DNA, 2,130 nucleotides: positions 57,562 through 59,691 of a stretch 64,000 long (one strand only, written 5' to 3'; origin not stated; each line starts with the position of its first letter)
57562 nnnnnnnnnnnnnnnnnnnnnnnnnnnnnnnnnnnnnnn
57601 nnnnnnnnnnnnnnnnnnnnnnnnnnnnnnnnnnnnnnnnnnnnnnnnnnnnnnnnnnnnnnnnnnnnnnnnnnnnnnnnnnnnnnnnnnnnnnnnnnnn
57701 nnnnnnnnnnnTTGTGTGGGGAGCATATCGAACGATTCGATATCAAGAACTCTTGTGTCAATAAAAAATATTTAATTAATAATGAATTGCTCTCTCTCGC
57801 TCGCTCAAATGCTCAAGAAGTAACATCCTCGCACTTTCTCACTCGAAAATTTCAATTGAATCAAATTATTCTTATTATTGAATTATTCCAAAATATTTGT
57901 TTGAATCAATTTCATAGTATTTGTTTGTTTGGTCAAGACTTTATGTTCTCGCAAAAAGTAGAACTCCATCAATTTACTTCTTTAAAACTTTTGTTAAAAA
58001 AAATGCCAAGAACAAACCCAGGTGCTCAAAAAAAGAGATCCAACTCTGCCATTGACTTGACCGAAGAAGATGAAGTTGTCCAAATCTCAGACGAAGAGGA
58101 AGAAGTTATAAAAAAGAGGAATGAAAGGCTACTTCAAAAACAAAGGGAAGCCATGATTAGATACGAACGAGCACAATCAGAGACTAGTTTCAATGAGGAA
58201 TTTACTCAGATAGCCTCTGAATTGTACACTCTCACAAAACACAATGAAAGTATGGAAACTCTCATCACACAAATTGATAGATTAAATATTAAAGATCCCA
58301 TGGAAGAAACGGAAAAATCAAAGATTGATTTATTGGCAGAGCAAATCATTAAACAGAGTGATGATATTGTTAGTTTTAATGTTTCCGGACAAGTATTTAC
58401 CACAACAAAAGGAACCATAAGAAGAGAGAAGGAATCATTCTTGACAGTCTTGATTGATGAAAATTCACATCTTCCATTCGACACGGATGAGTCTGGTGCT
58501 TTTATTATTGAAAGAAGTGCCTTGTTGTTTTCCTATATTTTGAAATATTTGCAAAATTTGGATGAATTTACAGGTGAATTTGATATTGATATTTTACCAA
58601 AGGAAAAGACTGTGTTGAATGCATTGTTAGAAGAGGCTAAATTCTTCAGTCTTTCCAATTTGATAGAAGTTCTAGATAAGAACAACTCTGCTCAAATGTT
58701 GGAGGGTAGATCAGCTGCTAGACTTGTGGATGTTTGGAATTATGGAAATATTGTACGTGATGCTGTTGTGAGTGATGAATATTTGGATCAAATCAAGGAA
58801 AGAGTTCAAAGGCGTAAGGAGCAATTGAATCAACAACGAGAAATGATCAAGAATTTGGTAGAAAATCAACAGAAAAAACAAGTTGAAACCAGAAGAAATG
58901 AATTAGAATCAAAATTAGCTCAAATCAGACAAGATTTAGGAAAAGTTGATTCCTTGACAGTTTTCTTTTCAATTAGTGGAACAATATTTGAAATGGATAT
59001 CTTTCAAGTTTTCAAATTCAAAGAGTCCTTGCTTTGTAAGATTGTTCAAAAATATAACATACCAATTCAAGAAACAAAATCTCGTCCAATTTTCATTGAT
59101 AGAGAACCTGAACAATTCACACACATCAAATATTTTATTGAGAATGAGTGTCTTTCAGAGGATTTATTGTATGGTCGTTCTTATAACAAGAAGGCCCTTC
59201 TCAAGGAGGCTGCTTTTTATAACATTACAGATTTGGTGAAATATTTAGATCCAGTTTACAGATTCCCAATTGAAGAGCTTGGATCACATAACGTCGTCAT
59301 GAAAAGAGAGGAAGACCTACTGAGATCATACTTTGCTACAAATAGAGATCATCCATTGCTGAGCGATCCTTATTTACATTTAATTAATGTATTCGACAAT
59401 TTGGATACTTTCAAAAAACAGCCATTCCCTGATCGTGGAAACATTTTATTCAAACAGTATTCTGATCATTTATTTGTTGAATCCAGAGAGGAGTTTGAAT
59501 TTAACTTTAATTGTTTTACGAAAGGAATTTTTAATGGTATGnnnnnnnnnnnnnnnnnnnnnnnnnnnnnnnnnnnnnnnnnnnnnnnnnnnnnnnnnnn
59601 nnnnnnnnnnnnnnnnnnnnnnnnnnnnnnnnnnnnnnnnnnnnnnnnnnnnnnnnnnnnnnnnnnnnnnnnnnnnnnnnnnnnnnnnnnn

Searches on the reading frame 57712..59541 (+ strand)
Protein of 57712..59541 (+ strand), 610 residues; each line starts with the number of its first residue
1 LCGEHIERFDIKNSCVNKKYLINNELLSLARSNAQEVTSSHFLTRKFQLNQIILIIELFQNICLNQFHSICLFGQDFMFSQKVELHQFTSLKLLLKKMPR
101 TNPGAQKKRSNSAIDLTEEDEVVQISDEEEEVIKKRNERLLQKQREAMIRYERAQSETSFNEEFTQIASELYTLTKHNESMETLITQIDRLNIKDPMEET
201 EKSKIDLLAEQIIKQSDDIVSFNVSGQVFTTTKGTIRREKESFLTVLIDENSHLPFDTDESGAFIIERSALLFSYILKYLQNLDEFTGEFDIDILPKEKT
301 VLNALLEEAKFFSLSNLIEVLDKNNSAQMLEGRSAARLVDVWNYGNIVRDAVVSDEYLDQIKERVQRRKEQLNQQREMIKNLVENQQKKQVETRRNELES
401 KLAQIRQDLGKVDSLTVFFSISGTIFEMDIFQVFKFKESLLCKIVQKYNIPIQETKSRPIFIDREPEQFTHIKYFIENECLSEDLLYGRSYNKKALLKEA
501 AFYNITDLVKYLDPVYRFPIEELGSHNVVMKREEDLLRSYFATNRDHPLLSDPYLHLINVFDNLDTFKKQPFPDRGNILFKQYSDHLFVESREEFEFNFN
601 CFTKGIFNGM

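Call 7: search_protein_families(library=pfam, proteins=[window:57712-59541:+], max_evalue=0.01)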
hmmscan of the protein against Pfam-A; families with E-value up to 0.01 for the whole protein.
window:57712-59541:+ (610 aa): 1 family
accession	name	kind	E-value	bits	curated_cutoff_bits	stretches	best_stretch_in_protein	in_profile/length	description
PF02214.28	BTB_2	-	9.9e-23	80.8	21.4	2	220-317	1-89/94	BTB/POZ domain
